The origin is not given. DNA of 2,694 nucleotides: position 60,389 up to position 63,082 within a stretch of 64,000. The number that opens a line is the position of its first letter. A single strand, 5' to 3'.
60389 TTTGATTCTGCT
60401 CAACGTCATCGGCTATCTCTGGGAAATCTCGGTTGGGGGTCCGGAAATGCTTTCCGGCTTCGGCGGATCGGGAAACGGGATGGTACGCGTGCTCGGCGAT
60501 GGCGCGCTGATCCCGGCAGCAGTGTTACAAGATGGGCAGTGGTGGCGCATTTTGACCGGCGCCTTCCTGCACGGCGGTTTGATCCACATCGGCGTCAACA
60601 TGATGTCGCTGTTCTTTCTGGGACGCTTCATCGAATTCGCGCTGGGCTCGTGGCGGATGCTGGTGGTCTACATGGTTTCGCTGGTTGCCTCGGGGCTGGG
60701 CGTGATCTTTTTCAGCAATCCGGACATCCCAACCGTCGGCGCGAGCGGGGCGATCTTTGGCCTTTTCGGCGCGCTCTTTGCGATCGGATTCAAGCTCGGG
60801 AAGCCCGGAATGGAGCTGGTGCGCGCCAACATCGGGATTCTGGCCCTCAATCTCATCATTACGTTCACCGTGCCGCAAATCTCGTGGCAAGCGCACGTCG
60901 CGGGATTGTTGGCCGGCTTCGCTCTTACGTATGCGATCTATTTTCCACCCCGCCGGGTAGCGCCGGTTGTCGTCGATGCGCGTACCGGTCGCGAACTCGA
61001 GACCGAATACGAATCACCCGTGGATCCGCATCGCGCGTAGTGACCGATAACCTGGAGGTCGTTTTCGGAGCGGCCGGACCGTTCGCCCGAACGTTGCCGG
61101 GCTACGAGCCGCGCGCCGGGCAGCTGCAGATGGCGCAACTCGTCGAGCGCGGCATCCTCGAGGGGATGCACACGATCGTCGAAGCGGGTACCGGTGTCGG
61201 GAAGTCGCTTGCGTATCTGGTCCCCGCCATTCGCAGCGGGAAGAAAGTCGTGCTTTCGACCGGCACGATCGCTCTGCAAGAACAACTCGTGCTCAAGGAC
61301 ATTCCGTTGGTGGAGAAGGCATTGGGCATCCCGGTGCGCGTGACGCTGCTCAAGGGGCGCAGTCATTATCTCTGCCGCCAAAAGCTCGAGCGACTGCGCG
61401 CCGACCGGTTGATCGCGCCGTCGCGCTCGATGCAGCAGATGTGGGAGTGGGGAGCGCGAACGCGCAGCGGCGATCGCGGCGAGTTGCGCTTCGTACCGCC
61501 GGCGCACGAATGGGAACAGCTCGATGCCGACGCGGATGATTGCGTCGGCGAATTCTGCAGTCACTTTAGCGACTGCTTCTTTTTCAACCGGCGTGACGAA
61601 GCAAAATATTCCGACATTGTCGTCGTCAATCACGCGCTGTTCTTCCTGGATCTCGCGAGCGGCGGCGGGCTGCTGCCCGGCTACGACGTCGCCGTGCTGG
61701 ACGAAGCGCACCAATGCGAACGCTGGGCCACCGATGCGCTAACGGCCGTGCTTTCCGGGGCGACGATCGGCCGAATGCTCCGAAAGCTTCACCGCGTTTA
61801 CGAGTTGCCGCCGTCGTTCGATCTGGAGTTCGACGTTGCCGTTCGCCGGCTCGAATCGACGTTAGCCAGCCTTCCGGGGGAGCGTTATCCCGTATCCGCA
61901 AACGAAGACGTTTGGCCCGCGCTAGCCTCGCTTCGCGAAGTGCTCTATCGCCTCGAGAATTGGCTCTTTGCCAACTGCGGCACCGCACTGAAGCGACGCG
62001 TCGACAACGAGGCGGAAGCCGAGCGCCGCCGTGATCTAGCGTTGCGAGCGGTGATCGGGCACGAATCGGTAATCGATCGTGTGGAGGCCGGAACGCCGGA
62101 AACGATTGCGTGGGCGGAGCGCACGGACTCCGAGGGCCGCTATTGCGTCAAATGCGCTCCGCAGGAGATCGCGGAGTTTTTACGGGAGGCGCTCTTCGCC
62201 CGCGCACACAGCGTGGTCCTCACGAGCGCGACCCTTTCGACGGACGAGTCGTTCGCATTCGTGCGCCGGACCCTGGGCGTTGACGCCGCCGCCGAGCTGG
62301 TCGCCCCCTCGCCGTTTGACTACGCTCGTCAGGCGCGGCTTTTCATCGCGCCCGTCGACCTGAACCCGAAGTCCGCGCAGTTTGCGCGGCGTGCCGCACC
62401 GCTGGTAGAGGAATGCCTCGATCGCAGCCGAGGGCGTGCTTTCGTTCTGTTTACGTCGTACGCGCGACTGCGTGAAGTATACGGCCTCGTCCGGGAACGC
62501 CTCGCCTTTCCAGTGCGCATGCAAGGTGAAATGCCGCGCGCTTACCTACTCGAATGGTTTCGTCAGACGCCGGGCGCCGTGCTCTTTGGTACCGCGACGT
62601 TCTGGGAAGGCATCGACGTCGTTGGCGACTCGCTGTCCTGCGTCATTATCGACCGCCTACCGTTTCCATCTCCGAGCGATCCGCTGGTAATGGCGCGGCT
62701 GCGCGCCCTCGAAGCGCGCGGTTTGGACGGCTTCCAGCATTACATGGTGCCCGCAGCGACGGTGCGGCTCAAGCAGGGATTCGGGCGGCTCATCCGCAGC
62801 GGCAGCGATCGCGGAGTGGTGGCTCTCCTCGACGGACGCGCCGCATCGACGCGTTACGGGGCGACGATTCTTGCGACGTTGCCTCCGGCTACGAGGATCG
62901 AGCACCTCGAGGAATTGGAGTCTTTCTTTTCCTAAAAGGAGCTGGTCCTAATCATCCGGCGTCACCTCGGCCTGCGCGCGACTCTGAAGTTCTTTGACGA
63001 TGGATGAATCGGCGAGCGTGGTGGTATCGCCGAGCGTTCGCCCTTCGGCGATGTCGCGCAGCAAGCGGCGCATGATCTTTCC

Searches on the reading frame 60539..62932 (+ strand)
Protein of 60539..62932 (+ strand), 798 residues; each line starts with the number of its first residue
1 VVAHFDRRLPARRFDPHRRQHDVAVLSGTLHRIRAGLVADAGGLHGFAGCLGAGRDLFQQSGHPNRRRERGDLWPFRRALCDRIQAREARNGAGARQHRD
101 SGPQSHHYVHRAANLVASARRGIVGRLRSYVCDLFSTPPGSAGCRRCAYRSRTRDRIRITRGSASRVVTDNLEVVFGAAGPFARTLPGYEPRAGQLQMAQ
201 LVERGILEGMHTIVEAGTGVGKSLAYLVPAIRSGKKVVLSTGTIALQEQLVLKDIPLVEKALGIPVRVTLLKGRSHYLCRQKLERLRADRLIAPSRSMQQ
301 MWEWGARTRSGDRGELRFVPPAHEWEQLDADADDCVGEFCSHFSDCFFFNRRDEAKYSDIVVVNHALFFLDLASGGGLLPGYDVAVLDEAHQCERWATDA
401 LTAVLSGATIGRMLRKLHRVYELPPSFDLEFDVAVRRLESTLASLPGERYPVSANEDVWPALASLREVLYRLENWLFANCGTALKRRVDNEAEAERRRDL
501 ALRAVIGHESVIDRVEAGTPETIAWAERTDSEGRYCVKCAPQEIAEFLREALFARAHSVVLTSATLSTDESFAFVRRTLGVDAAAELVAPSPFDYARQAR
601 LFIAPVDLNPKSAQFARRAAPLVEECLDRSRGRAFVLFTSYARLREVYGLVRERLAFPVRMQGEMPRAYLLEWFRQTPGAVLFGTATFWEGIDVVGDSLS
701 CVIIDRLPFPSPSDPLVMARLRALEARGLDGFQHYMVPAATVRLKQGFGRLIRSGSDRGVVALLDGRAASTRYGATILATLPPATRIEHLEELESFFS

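Call 28: search_protein_families(library=pfam, proteins=[window:60539-62932:+], max_evalue=0.00001)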
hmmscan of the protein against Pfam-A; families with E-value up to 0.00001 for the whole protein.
window:60539-62932:+ (798 aa): 2 families
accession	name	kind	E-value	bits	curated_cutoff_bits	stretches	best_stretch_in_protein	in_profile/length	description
PF13307.12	Helicase_C_2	-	1.1e-42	146.4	25.3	1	625-783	3-169/170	Helicase C-terminal domain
PF00270.35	DEAD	-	2e-10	41.1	26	1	206-302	11-109/167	DEAD/DEAH box helicase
